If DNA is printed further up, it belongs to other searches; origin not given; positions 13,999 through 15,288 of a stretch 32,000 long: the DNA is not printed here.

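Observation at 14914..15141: PstB carries a C-terminal TusA-like domain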

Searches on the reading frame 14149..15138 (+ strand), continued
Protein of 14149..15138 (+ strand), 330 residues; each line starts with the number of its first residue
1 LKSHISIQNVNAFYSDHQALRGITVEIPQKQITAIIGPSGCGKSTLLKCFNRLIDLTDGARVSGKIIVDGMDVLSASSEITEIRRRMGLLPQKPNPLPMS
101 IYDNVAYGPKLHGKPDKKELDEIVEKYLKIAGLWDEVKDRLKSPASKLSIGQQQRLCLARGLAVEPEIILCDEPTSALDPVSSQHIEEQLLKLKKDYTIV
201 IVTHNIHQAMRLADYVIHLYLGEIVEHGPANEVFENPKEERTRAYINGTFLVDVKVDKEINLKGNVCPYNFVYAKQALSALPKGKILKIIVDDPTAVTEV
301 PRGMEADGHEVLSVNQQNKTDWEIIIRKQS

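Call 24: find_related_loci(query=A1, collection=genome_contigs, flank=6000)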
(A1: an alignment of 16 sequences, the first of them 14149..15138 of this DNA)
Query A1 (330 aa) in genome_contigs; peptide patterns used: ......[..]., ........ (x = any residue, [..] = any of these).
600 stretches matched a pattern (row limit reached: there are more); 595 encode a relative of the query (tblastn E <= 1e-3); the best 80 are kept; 80 distinct loci.
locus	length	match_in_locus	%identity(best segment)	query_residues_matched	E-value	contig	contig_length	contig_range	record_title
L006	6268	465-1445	87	3-329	0e+0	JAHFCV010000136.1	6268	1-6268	MAG: Candidatus Methanoperedens sp. isolate nzgw23 NODE_16136_length_6269_cov_4.330514, whole genome shotgun sequence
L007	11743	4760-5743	84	1-328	0e+0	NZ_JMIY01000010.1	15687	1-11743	Candidatus Methanoperedens nitroreducens strain ANME-2d ANME2D_Contig_10.10, whole genome shotgun sequence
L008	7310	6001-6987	84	1-329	0e+0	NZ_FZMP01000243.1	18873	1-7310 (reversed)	Candidatus Methanoperedens nitroreducens isolate Mnv1, whole genome shotgun sequence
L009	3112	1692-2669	82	3-328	0e+0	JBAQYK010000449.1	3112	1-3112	MAG: Candidatus Methanoperedens sp. isolate MFD12011_ilm_asm_bin3 k127_54020, whole genome shotgun sequence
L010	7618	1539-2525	78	2-330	1e-176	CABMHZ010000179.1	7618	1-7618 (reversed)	uncultured archaeon isolate LFW-280_2_2 genome assembly, contig: LFW28022_26, whole genome shotgun sequence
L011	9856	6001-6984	76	2-329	1e-173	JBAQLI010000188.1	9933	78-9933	MAG: Candidatus Methanoperedens sp. isolate MFD12032_ilm_asm_bin13 k127_71329, whole genome shotgun sequence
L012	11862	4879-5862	76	2-329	1e-173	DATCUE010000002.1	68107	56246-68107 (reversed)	MAG TPA_asm: Candidatus Methanoperedens sp. isolate SMAG_U7350 k141_44286, whole genome shotgun sequence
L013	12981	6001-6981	75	2-328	5e-171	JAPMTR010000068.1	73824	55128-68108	MAG: Candidatus Methanoperedens sp. isolate Ig 1 Ig18389_08E140C01_z1_2020_scaffold_209, whole genome shotgun sequence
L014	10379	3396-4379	74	2-329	3e-171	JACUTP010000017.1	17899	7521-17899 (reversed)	MAG: Candidatus Methanoperedenaceae archaeon isolate Kmv03 NODE_1541_length_17899_cov_177.094149, whole genome shotgun s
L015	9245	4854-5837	63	1-328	4e-144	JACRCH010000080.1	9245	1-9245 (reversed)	MAG: Deltaproteobacteria bacterium isolate NC_groundwater_1641_Pr3_B-0.1um_55_74 SR-2_scaffold_141_1806335, whole genome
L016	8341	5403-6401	61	1-329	9e-141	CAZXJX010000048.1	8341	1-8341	MAG TPA_asm: uncultured Planctomycetia bacterium isolate SRP090828_co1_14 genome assembly, contig: NODE_1760_length_8341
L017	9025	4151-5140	61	1-330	9e-139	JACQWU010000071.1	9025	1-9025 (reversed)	MAG: Candidatus Desantisbacteria bacterium isolate NC_groundwater_1497_Pr4_B-0.1um_33_3 SR1-18-B1_scaffold_26494, whole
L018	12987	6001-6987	59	2-330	1e-138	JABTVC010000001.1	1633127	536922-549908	MAG: Planctomycetia bacterium isolate H5_AMX3 seq001, whole genome shotgun sequence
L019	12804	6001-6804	71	1-268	2e-131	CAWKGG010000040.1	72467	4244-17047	MAG: uncultured Methanosarcinaceae archaeon isolate MFD01223.bin.2.83 genome assembly, contig: contig_24557, whole genom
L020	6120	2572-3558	56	2-330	4e-130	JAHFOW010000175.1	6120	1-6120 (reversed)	MAG: Planctomycetota bacterium isolate nzgw512 NODE_14345_length_6121_cov_7.141000, whole genome shotgun sequence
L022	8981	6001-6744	69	1-248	7e-118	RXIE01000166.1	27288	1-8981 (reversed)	MAG: Methanophagales archaeon ANME-1-THS DGJ9_scaffold_1249, whole genome shotgun sequence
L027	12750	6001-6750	63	1-250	4e-113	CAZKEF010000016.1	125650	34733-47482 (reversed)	MAG TPA_asm: uncultured Anaerolineales bacterium isolate binchicken_co22_195 genome assembly, contig: NODE_132_length_12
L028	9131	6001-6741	66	2-248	7e-113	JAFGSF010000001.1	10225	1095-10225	MAG: Candidatus Aminicenantes bacterium isolate Zod_Metabat.875 k87_34393, whole genome shotgun sequence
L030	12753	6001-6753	65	1-251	2e-112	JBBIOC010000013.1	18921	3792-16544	MAG: Candidatus Omnitrophota bacterium isolate RVF170221_bin_270 NODE_320_length_18921_cov_4.225061, whole genome shotgu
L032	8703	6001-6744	64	1-248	4e-112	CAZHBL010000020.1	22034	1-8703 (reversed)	MAG TPA_asm: uncultured Pirellulales bacterium isolate SRP185410_co2_165 genome assembly, contig: NODE_2734_length_22034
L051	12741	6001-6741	65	2-248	6e-109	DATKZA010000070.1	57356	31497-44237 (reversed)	MAG TPA_asm: Patescibacteria group bacterium isolate SMAG_U14233 k141_4063329, whole genome shotgun sequence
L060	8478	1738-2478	66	2-248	8e-109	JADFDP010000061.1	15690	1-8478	MAG: Candidatus Aminicenantes bacterium isolate QR_Bin.23 NODE_61_length_15690_cov_13.8385, whole genome shotgun sequenc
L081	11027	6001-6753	61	1-250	6e-107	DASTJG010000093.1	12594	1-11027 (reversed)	MAG TPA_asm: Anaerolineales bacterium isolate SMAG_U1430 k141_1161297, whole genome shotgun sequence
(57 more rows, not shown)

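Call 25: search_protein_representatives(protein=window:14149-15138:+)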
Query: 330 residues. Proteins with E-value up to 0.001 (for the whole library): 508317; up to 1e-10: 193534; up to 1e-30: 6866. The best 150 are listed.
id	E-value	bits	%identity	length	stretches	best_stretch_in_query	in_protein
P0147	1.1e-113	396.2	54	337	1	2-329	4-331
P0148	1.4e-96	339.9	59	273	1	2-260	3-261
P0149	3.1e-85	302.7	56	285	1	2-250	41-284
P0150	1.7e-82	293.6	52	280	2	116-249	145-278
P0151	1.1e-81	291.0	52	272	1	5-250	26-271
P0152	3.0e-81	289.6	52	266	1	6-250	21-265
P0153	1.4e-80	287.4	54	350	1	2-250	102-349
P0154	9.2e-80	284.7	52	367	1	2-250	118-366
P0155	3.5e-79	282.8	52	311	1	2-250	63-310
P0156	3.4e-78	279.5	51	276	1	3-250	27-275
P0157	8.7e-78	278.2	51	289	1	10-248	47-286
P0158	2.1e-77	276.9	49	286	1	4-250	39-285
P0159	6.5e-77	275.3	50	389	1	3-250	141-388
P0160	7.9e-77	275.1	54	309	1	5-227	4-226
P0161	2.2e-76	273.6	48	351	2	15-250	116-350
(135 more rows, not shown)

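Call 27: find_homologous_proteins(query=L018:6001-7002:+)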
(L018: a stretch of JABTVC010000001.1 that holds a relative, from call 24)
Query L018:6001-7002:+ (334 aa): 8000 proteins with E <= 0.001 among 8000 candidates; the best 120 are listed.
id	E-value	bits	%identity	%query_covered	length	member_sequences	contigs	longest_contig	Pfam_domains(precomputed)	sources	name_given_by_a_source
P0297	3.9e-213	725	97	100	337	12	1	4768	PF00005.34,PF13304.13,PF01206.23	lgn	-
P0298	8.0e-202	688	91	100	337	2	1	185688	PF00005.34,PF13476.13,PF13304.13,PF01206.23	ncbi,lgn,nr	ncbi:MAG: phosphate ABC transporter ATP-binding protein [Candidatus Brocadia sp.]|nr:phosphate ABC t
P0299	4.1e-200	682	90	100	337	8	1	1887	PF00005.34,PF13304.13,PF01206.23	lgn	-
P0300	3.7e-197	672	88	100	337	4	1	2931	PF00005.34,PF13304.13,PF01206.23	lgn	-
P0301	3.0e-189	646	87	100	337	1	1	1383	PF00005.34,PF13304.13,PF01206.23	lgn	-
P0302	5.8e-188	642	85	100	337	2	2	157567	PF00005.34,PF13304.13,PF01206.23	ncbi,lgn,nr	ncbi:MAG: ATP-binding cassette domain-containing protein [Candidatus Jettenia sp.]|nr:ATP-binding ca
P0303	4.3e-180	616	81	100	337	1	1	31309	PF00005.34,PF13304.13,PF01206.23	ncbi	ncbi:MAG: phosphate ABC transporter ATP-binding protein PstB [Candidatus Brocadiaceae bacterium]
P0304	2.7e-177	607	80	100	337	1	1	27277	PF00005.34,PF13304.13,PF01206.23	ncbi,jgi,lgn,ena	ncbi:MAG: phosphate ABC transporter ATP-binding protein PstB [Candidatus Omnitrophota bacterium]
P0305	4.4e-177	607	80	100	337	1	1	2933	PF00005.34,PF13304.13,PF01206.23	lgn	-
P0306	4.8e-177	606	80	100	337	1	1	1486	PF00005.34,PF13304.13,PF01206.23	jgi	jgi:phosphate transport system ATP-binding protein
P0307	5.3e-177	606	79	100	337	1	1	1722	PF00005.34,PF13476.13,PF13304.13,PF01206.23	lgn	-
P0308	2.1e-175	601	80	100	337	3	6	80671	PF00005.34,PF13304.13,PF01206.23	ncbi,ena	-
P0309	2.4e-175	601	80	100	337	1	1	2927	PF00005.34,PF13304.13,PF01206.23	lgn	-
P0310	5.8e-175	600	79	100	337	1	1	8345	PF00005.34,PF13304.13,PF01206.23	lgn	-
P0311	8.7e-175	599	81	99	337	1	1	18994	PF00005.34,PF13304.13,PF01206.23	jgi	jgi:phosphate transport system ATP-binding protein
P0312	2.0e-174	598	79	100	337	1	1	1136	PF00005.34,PF13304.13,PF01206.23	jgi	-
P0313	3.9e-174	597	80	99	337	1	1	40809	PF00005.34,PF13304.13,PF01206.23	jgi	-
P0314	1.0e-173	595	78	100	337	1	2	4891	PF00005.34,PF13304.13,PF01206.23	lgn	-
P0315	1.4e-173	595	79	100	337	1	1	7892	PF00005.34,PF13304.13,PF01206.23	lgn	-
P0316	1.7e-173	595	79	100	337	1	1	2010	PF00005.34,PF13304.13,PF01206.23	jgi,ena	-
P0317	1.9e-173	595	78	100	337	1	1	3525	PF00005.34,PF13304.13,PF01206.23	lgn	-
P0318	2.2e-173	594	79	100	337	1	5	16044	PF00005.34,PF13476.13,PF13304.13,PF01206.23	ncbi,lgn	-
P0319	2.4e-173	594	79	99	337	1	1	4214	PF00005.34,PF13304.13,PF01206.23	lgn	-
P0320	3.2e-173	594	80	98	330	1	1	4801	PF00005.34,PF13304.13,PF01206.23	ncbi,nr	ncbi:MAG: phosphate ABC transporter ATP-binding protein [Candidatus Omnitrophica bacterium]|nr:phosp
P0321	3.4e-173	594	80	100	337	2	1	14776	PF00005.34,PF13304.13,PF01206.23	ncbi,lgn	-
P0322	6.8e-173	593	80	99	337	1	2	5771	PF00005.34,PF13304.13,PF01206.23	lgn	-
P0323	3.3e-172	590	78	100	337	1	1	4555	PF00005.34,PF13304.13,PF01206.23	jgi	-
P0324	1.1e-171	589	77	100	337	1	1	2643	PF00005.34,PF13175.13,PF13304.13,PF01206.23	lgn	-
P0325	2.0e-171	588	77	100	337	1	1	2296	PF00005.34,PF13304.13,PF01206.23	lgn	-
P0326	2.7e-171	587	78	100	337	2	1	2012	PF00005.34,PF13304.13,PF01206.23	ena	-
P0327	4.6e-171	587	79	100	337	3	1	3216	PF00005.34,PF13476.13,PF13304.13,PF01206.23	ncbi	-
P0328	5.2e-171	587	78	99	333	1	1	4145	PF00005.34,PF13175.13,PF13476.13,PF13304.13,PF01206.23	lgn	-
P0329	5.4e-171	587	76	100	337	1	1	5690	PF00005.34,PF13476.13,PF13304.13,PF01206.23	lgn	-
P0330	6.4e-171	586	77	100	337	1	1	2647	PF00005.34,PF13476.13,PF13304.13,PF01206.23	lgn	-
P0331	2.0e-170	585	78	98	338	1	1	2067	PF00005.34,PF13304.13,PF01206.23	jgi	-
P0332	1.9e-169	581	78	99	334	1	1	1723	PF00005.34,PF13175.13,PF13304.13,PF01206.23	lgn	-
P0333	2.5e-169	581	77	100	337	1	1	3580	PF00005.34,PF13304.13,PF01206.23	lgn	-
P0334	4.6e-169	580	76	100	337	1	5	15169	PF00005.34,PF13304.13,PF01206.23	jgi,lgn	-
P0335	5.1e-169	580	76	100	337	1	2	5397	PF00005.34,PF13304.13,PF01206.23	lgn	-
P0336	5.1e-169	580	77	100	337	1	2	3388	PF00005.34,PF13476.13,PF13304.13,PF01206.23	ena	-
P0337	5.5e-169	580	78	98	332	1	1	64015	PF00005.34,PF13304.13,PF01206.23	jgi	jgi:phosphate transport system ATP-binding protein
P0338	2.0e-168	578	76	100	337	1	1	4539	PF00005.34,PF13175.13,PF13304.13,PF01206.23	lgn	-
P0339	2.9e-168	578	75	100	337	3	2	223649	PF00005.34,PF13304.13,PF01206.23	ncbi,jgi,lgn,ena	-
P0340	5.0e-168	577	77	100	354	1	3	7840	PF00005.34,PF13175.13,PF13304.13,PF01206.23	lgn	-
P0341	8.8e-168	576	76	100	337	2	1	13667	PF00005.34,PF13401.13,PF13304.13,PF01206.23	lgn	-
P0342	1.2e-167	575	77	100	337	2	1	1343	PF00005.34,PF13304.13,PF01206.23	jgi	jgi:phosphate transport system ATP-binding protein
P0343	1.3e-167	575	78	98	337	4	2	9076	PF00005.34,PF13304.13,PF01206.23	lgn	-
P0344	1.4e-166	572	78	98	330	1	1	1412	PF00005.34,PF13304.13,PF01206.23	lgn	-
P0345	1.5e-166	572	76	99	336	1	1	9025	PF00005.34,PF13304.13,PF01206.23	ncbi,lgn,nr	ncbi:phosphate ABC transporter ATP-binding protein [Candidatus Desantisbacteria bacterium]|nr:phosph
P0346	1.9e-166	572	77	98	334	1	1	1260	PF00005.34,PF13304.13,PF01206.23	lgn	-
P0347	2.7e-166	571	74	100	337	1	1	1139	PF00005.34,PF13476.13,PF13304.13,PF01206.23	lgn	-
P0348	1.3e-165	569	74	100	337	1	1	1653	PF00005.34,PF13304.13,PF01206.23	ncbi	-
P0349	1.6e-165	569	78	98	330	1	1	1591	PF00005.34,PF13304.13,PF01206.23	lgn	-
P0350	2.0e-165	568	75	98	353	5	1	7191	PF00005.34,PF13304.13,PF01206.23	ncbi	-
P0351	1.2e-164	566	76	98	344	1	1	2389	PF00005.34,PF13304.13,PF01206.23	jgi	jgi:phosphate transport system ATP-binding protein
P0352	2.1e-164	565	76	98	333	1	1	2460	PF00005.34,PF13175.13,PF13476.13,PF13304.13,PF01206.23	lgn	-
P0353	4.1e-164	564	76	98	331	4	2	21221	PF00005.34,PF13175.13,PF13304.13,PF01206.23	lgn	-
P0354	2.7e-163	561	74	98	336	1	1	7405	PF00005.34,PF13304.13,PF01206.23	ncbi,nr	ncbi:ATP-binding cassette domain-containing protein [Candidatus Poribacteria bacterium]|nr:ATP-bindi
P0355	3.7e-163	561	77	98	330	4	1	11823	PF00005.34,PF13476.13,PF13304.13,PF01206.23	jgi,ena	-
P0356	1.1e-162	559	75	100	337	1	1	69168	PF00005.34,PF13304.13,PF01206.23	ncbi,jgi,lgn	-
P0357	2.5e-162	558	75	100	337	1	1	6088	PF00005.34,PF13304.13,PF01206.23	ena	-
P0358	3.3e-162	558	74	97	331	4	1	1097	PF00005.34,PF13175.13,PF13304.13,PF01206.23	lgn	-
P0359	1.1e-161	556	73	100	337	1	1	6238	PF00005.34,PF13304.13,PF01206.23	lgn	-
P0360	1.4e-161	556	76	98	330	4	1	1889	PF00005.34,PF13476.13,PF13304.13,PF01206.23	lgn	-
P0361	4.3e-160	551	73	100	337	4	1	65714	PF00005.34,PF13304.13,PF01206.23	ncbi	-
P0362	1.1e-157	543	72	98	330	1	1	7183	PF00005.34,PF13175.13,PF13476.13,PF13401.13,PF13304.13,PF01206.23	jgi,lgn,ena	-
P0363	3.7e-157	541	72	100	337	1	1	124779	PF00005.34,PF13304.13,PF01206.23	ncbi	-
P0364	1.6e-156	539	73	100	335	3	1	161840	PF00005.34,PF13304.13,PF01206.23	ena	-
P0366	2.7e-155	535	72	98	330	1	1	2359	PF00005.34,PF13304.13,PF01206.23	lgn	-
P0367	9.4e-155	533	70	98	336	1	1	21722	PF00005.34,PF13476.13,PF13304.13,PF01206.23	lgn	-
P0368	3.4e-154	531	71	100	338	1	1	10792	PF00005.34,PF13304.13,PF01206.23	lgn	-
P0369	4.1e-154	531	69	100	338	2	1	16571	PF00005.34,PF13476.13,PF13555.13,PF02463.26,PF13304.13,PF01206.23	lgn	-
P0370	6.0e-154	531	70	98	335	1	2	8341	PF00005.34,PF13476.13,PF13304.13,PF01206.23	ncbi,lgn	-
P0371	6.4e-154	530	70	98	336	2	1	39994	PF00005.34,PF13476.13,PF13304.13,PF01206.23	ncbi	-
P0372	5.0e-153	527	68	100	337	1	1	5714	PF00005.34,PF13304.13,PF01206.23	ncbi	ncbi:MAG: ATP-binding cassette domain-containing protein [bacterium]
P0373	5.4e-153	527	71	100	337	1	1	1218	PF00005.34,PF13304.13,PF01206.23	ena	-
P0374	8.7e-153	527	70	98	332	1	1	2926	PF00005.34,PF13304.13,PF01206.23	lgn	-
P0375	2.3e-152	525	68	98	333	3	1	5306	PF00005.34,PF13304.13,PF01206.23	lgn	-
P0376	5.5e-152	524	71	98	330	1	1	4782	PF00005.34,PF13304.13,PF01206.23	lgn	-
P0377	5.6e-152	524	68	99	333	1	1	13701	PF00005.34,PF13175.13,PF13304.13,PF01206.23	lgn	-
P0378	1.1e-151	523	69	100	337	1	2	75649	PF00005.34,PF13401.13,PF13304.13,PF01206.23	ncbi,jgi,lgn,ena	-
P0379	1.8e-151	522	68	97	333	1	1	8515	PF00005.34,PF13304.13,PF01206.23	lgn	-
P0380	5.6e-151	521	72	100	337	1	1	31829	PF00005.34,PF13401.13,PF13304.13,PF01206.23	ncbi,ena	-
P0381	9.1e-151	520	68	98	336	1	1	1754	PF00005.34,PF13476.13,PF13304.13,PF01206.23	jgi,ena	-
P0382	4.6e-150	518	68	100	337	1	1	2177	PF00005.34,PF13401.13,PF13304.13,PF01206.23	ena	-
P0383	9.6e-150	517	69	98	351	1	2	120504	PF00005.34,PF13476.13,PF13304.13,PF01206.23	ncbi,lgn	-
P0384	1.0e-149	517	69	100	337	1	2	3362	PF00005.34,PF13304.13,PF01206.23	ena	-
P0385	1.3e-149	516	68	97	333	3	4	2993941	PF00005.34,PF13175.13,PF13304.13,PF01206.23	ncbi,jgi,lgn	jgi:phosphate transport system ATP-binding protein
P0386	1.1e-148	513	66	97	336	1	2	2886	PF00005.34,PF13175.13,PF13304.13,PF01206.23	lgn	-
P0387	1.3e-148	513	70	100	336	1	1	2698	PF00005.34,PF13476.13,PF13304.13,PF01206.23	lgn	-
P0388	3.1e-148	512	68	100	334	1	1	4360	PF00005.34,PF13304.13,PF01206.23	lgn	-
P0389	8.5e-147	507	67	100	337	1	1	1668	PF00005.34,PF13304.13,PF01206.23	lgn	-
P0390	1.2e-146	506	67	100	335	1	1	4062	PF00005.34,PF13304.13,PF01206.23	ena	-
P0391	2.9e-145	502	68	100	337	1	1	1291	PF00005.34,PF13304.13,PF01206.23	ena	-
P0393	2.1e-144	499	66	98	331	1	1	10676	PF00005.34,PF13476.13,PF13304.13,PF01206.23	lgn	-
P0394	2.9e-144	499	66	98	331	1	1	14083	PF00005.34,PF13476.13,PF13304.13,PF01206.23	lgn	-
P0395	4.3e-144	498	63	100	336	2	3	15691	PF00005.34,PF13304.13,PF01206.23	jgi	-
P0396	5.7e-144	498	68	100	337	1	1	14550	PF00005.34,PF13304.13,PF01206.23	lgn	-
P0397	6.5e-144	498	65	100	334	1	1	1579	PF00005.34,PF13304.13,PF01206.23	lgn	-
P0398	8.0e-144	497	66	100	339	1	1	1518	PF00005.34,PF13476.13,PF13304.13,PF01206.23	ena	-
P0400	2.3e-143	496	66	100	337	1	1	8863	PF00005.34,PF13401.13,PF13304.13,PF01206.23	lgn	-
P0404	7.2e-142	491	65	100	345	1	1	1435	PF00005.34,PF13175.13,PF13304.13,PF01206.23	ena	-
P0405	1.1e-141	490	65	100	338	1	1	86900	PF00005.34,PF13175.13,PF13476.13,PF13401.13,PF13304.13,PF01206.23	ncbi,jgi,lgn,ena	ncbi:MAG: ATP-binding cassette domain-containing protein [Phycisphaerae bacterium]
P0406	1.8e-141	490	64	100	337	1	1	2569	PF00005.34,PF13304.13,PF01206.23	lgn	-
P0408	2.4e-141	489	66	98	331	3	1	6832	PF00005.34,PF13175.13,PF13476.13,PF13555.13,PF13304.13,PF01206.23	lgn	-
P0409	3.0e-140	486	66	100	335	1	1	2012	PF00005.34,PF13304.13,PF01206.23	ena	-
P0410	4.1e-140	485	63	99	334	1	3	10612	PF00005.34,PF13304.13,PF01206.23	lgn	-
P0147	4.3e-140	485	65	100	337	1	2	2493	PF00005.34,PF02463.26,PF13304.13,PF01206.23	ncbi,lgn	-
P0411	1.1e-139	484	66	100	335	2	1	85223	PF00005.34,PF13401.13,PF13304.13,PF01206.23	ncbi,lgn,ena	-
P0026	2.3e-139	483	63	98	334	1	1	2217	PF00005.34,PF13476.13,PF02463.26,PF13304.13,PF01206.23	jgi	-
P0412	2.4e-139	483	65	98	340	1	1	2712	PF00005.34,PF13304.13,PF01206.23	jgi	jgi:phosphate transport system ATP-binding protein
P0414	8.9e-139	481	63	98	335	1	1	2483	PF00005.34,PF13304.13,PF01206.23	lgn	-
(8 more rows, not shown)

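Call 35: search_protein_families(library=pfam, proteins=[L027:6819-7547:+, L032:6790-7497:+, L081:6808-7557:+, L015:5898-6623:+, L012:6022-6720:+, L022:6756-7577:+, L030:7318-8007:+, L060:2897-3601:+, L051:6903-7664:+, L028:6770-7711:+], max_evalue=0.0001)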
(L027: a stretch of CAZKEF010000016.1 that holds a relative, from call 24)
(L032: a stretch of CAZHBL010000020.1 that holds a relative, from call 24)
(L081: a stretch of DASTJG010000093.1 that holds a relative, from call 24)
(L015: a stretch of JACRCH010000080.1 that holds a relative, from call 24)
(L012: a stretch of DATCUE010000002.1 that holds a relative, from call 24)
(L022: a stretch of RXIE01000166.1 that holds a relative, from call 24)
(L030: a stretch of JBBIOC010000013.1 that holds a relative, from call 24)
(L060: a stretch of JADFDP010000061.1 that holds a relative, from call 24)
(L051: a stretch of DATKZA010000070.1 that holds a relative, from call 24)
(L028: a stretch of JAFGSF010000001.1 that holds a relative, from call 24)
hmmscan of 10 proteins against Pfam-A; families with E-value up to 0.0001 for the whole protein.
L027:6819-7547:+ (243 aa): 0 families

L032:6790-7497:+ (236 aa): 1 family
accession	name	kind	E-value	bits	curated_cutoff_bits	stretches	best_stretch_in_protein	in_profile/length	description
PF10677.15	DUF2490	-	9.4e-35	120.5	29.8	1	43-223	1-185/186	Protein of unknown function (DUF2490)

L081:6808-7557:+ (250 aa): 1 family
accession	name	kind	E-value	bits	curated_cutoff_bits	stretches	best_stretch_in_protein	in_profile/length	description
PF01925.25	TauE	-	3.9e-38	131.9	32.6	1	9-243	2-236/237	Sulfite exporter TauE/SafE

L015:5898-6623:+ (242 aa): 2 families
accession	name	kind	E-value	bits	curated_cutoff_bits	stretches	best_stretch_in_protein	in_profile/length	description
PF00072.30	Response_reg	-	3.5e-28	98.4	30.2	1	21-133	1-111/111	Response regulator receiver domain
PF00486.34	Trans_reg_C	-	3e-26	91.7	26.2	1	167-240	1-77/77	Transcriptional regulatory protein, C terminal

L012:6022-6720:+ (233 aa): 0 families

L022:6756-7577:+ (274 aa): 1 family
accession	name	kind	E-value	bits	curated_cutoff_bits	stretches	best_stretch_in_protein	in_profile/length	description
PF01507.26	PAPS_reduct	-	4.5e-42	144.5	22.5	1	24-229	2-175/175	Phosphoadenosine phosphosulfate reductase domain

L030:7318-8007:+ (230 aa): 1 family
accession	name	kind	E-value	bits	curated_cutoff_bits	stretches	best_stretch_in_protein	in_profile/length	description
PF01507.26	PAPS_reduct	-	2.7e-53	181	22.5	1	27-202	2-175/175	Phosphoadenosine phosphosulfate reductase domain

L060:2897-3601:+ (235 aa): 7 families
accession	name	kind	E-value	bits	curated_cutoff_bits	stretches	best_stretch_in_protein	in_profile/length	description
PF13192.12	Thioredoxin_3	-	8.5e-21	74.2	24.8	1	147-222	2-74/76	Thioredoxin domain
PF23357.1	DUF7088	-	7.9e-13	48.9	27.8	1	30-99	15-92/105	Domain of unknown function (DUF7088)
PF00462.30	Glutaredoxin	-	6.1e-09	36.4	22.9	0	150-206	3-58/60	Glutaredoxin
PF00085.26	Thioredoxin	-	8.7e-09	35.8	23.5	0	30-107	14-90/103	Thioredoxin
PF13098.12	Thioredoxin_2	-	1.3e-07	32.4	27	0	38-115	8-101/104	Thioredoxin-like domain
PF13728.12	TraF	-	3.8e-06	27.3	23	0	19-100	113-203/224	F plasmid transfer operon protein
PF05768.20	Glrx-like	-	5.8e-05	23.8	26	0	47-98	9-58/77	Glutaredoxin-like domain (DUF836)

L051:6903-7664:+ (254 aa): 5 families
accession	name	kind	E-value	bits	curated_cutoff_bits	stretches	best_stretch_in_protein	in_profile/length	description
PF13192.12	Thioredoxin_3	-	1.8e-20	73.2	24.8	1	173-248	2-74/76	Thioredoxin domain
PF23357.1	DUF7088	-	2.4e-10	40.9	27.8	0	56-122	15-89/105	Domain of unknown function (DUF7088)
PF00085.26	Thioredoxin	-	1.1e-08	35.4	23.5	0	54-131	12-88/103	Thioredoxin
PF00462.30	Glutaredoxin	-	5.3e-08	33.4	22.9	0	73-124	8-58/60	Glutaredoxin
PF13098.12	Thioredoxin_2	-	6.3e-07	30.1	27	0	174-246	9-102/104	Thioredoxin-like domain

L028:6770-7711:+ (314 aa): 1 family
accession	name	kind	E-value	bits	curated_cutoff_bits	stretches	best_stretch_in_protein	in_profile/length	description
PF16811.11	TAtT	-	2e-16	60.6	26.5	1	113-310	68-263/263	TRAP transporter T-component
